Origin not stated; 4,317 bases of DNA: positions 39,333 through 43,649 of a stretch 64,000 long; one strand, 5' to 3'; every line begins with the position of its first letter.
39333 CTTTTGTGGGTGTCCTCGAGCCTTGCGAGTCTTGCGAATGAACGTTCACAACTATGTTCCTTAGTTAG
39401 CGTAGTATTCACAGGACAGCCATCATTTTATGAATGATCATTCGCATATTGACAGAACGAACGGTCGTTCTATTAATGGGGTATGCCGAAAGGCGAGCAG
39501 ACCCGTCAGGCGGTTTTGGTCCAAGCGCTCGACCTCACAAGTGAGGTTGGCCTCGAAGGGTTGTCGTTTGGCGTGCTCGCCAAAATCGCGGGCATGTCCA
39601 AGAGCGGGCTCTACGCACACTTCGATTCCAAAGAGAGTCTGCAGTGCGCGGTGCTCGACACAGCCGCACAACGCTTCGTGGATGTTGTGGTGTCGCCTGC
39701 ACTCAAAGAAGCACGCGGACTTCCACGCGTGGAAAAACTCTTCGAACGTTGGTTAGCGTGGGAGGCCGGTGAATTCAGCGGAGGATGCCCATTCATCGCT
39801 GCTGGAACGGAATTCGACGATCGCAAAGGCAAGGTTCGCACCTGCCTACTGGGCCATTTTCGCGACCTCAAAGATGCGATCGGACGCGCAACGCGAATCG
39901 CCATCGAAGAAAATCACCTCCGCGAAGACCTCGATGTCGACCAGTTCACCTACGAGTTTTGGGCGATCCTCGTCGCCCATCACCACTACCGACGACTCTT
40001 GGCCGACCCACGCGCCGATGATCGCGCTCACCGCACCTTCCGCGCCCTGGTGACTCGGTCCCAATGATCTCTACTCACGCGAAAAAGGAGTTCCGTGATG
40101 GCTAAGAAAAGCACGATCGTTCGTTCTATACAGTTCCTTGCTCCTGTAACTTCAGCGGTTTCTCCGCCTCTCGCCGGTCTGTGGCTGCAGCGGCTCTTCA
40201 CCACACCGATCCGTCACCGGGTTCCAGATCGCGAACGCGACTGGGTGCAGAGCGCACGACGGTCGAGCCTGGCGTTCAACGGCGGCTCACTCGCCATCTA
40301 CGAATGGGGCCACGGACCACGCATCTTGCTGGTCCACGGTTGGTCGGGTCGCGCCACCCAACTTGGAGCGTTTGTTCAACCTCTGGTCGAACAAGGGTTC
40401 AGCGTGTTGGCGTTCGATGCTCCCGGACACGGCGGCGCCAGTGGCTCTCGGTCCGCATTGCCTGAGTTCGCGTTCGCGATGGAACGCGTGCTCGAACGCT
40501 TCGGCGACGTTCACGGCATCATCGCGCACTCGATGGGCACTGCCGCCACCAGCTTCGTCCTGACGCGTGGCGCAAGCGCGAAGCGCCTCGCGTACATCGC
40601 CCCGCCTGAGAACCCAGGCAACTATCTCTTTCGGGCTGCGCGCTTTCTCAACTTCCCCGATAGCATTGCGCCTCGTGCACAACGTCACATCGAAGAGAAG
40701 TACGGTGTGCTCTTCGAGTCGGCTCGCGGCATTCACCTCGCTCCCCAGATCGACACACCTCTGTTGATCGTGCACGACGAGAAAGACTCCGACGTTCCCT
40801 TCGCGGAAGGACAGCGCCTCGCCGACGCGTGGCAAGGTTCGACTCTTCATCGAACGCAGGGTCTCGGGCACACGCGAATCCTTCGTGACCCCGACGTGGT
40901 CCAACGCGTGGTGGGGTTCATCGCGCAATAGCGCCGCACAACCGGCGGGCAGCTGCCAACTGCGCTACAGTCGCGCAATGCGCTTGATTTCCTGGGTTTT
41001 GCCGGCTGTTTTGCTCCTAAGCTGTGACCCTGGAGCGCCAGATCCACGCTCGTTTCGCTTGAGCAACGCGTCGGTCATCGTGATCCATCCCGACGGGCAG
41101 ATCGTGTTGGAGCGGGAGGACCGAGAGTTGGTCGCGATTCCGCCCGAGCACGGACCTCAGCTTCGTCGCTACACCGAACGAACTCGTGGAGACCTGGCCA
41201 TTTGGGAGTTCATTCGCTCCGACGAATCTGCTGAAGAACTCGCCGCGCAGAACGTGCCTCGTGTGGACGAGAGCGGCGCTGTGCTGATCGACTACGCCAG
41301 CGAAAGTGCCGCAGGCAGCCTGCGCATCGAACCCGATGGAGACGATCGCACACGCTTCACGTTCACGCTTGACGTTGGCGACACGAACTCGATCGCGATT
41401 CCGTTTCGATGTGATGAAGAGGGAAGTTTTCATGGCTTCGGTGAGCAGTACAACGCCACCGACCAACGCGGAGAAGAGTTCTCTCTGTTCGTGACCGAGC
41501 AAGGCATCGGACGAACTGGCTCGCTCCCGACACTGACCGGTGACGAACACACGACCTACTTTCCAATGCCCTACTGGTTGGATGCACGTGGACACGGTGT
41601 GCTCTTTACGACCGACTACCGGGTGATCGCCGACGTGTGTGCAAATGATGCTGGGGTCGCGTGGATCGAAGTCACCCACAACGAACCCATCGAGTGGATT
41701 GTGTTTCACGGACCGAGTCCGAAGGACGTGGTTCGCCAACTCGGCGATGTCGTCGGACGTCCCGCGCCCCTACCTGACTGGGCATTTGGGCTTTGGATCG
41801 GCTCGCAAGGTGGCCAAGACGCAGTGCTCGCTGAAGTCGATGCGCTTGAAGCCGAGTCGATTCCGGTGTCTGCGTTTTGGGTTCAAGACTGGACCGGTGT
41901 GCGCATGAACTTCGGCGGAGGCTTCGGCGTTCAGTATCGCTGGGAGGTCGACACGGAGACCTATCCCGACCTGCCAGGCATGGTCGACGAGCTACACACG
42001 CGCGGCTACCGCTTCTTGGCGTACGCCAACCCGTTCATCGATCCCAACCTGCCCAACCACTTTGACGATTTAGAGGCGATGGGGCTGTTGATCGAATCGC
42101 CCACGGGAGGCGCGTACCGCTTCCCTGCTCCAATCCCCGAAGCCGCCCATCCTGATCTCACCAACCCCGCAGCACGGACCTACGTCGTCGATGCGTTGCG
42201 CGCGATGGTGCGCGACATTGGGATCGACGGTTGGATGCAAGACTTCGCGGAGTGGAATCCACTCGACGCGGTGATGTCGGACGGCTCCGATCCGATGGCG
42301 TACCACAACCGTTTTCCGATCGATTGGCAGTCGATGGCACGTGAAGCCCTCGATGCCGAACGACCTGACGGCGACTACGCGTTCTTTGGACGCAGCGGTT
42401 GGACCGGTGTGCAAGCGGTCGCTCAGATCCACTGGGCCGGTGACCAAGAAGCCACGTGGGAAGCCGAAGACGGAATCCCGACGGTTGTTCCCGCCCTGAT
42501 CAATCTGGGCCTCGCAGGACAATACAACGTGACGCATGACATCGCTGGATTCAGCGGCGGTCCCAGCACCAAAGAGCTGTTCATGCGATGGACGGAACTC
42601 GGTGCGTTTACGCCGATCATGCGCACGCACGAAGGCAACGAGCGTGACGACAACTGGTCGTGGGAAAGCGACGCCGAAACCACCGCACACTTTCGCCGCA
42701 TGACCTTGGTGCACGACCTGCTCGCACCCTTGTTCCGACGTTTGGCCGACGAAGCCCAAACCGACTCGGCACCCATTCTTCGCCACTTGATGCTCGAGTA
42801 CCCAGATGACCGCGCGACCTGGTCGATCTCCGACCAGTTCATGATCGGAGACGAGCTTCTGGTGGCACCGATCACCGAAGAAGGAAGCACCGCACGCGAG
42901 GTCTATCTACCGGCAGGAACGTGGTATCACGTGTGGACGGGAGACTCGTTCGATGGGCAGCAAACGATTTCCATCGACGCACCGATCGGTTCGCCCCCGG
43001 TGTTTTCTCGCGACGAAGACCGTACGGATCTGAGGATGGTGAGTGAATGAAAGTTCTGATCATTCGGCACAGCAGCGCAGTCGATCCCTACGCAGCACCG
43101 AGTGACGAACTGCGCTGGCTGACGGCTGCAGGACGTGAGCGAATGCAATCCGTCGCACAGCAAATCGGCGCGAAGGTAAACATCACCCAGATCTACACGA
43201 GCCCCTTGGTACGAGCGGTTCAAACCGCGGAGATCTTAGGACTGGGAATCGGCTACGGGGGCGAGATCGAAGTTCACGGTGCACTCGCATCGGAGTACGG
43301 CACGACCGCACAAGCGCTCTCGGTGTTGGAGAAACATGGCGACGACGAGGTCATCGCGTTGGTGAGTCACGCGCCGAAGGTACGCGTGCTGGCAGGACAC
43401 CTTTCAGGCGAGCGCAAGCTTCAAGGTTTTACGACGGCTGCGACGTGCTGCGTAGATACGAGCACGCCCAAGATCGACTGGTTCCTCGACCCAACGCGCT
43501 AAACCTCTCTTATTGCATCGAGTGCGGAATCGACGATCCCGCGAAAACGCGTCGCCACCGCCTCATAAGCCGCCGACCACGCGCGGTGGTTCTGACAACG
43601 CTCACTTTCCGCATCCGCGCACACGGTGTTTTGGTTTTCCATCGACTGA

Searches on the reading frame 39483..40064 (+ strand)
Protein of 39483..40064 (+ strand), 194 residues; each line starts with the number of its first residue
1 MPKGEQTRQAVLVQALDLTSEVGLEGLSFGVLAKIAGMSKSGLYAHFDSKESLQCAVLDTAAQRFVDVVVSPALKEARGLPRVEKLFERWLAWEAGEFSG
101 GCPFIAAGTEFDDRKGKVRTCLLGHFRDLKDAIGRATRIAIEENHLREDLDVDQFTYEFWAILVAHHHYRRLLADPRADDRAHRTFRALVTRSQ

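Call 10: search_protein_families(library=pfam, proteins=[window:39483-40064:+], max_evalue=0.01)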
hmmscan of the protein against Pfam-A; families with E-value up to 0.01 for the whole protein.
window:39483-40064:+ (194 aa): 2 families
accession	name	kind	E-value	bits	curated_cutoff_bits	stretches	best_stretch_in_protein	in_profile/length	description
PF16925.10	TetR_C_13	-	2.8e-29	102.1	27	1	79-186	1-109/109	Tetracyclin repressor-like, C-terminal domain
PF00440.29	TetR_N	-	1.1e-08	35.2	24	1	12-53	2-43/47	Bacterial regulatory proteins, tetR family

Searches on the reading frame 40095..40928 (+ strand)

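Call 10: search_protein_families(library=pfam, proteins=[window:40095-40928:+], max_evalue=0.01)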
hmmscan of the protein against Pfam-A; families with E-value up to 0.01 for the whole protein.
window:40095-40928:+ (278 aa): 5 families
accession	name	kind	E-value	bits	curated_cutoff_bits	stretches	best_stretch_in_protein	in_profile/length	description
PF12146.15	Hydrolase_4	-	3e-13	50.1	27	1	77-182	7-120/239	Serine aminopeptidase, S33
PF12697.13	Abhydrolase_6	-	4.7e-13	50.7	26.3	1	77-269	1-214/217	Alpha/beta hydrolase family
PF00561.26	Abhydrolase_1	-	4.9e-10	39.9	25.8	1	75-152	1-83/245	alpha/beta hydrolase fold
PF08386.16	Abhydrolase_4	-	0.0014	19.1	21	1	220-273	34-88/103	TAP-like protein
PF06821.19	Ser_hydrolase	-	0.0035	17.7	22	0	130-260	47-154/172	Serine hydrolase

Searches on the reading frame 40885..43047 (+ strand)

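Call 10: search_protein_families(library=pfam, proteins=[window:40885-43047:+], max_evalue=0.01)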
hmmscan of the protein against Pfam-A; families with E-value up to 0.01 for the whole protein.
window:40885-43047:+ (721 aa): 3 families
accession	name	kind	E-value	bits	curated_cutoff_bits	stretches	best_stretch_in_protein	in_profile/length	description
PF01055.32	Glyco_hydro_31_2nd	-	2.3e-54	185.4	23.5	1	294-607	2-315/328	Glycosyl hydrolases family 31 TIM-barrel domain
PF21365.3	Glyco_hydro_31_3rd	-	5.5e-27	94.5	24.4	1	629-710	2-83/87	Glycosyl hydrolase family 31 C-terminal domain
PF13802.12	Gal_mutarotas_2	-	0.00087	20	27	1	158-247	97-181/184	Glycosyl hydrolase 31 N-terminal galactose mutarotase-like domain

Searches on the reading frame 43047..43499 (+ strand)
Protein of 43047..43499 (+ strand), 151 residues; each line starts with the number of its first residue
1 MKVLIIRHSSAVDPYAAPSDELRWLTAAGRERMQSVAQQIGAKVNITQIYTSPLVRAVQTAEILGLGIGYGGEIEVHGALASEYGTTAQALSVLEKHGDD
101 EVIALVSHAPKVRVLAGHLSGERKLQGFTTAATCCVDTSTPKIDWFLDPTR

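Call 10: search_protein_families(library=pfam, proteins=[window:43047-43499:+], max_evalue=0.01)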
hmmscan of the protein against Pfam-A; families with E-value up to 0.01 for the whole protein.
window:43047-43499:+ (151 aa): 1 family
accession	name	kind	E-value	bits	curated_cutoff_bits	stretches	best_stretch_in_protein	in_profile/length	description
PF00300.27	His_Phos_1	-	4.7e-11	43.2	21.7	1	25-80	25-77/194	Histidine phosphatase superfamily (branch 1)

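Call 70: search_protein_families(library=padloc, proteins=[window:43047-43499:+], max_evalue=0.001)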
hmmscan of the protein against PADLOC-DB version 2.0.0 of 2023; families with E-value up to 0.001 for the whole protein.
window:43047-43499:+ (151 aa): 0 families

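Call 71: search_protein_families(library=ncbifam, proteins=[window:43047-43499:+], max_evalue=0.001)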
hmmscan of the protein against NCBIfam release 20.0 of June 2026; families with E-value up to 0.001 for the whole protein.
window:43047-43499:+ (151 aa): 7 families
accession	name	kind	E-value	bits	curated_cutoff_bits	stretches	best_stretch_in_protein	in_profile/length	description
TIGR00249.1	sixA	equivalog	1.8e-17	63.6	74.5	1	1-142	1-144/154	phosphohistidine phosphatase SixA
NF038349.1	dPGM_arch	equivalog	4.8e-09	36.4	225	1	17-69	16-69/194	2,3-diphosphoglycerate-dependent phosphoglycerate mutase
TIGR03162.1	ribazole_cobC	equivalog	4.5e-07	29.5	162.9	1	25-65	24-63/176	alpha-ribazole phosphatase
NF005567.0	PRK07238.1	equivalog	4.5e-06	26.2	326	1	25-77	204-254/378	bifunctional RNase H/acid phosphatase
TIGR03848.1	MSMEG_4193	subfamily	1e-05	25.1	203.85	1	3-65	2-66/204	MSMEG_4193 family putative phosphomutase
NF045917.1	PhserinePhPspA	equivalog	3.3e-05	23.7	350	0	2-64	3-66/211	phosphoserine phosphatase PspA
NF052369.1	PmrG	equivalog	8.6e-05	22.1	170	1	4-131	24-146/168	lipopolysaccharide core heptose(II)-phosphate phosphatase PmrG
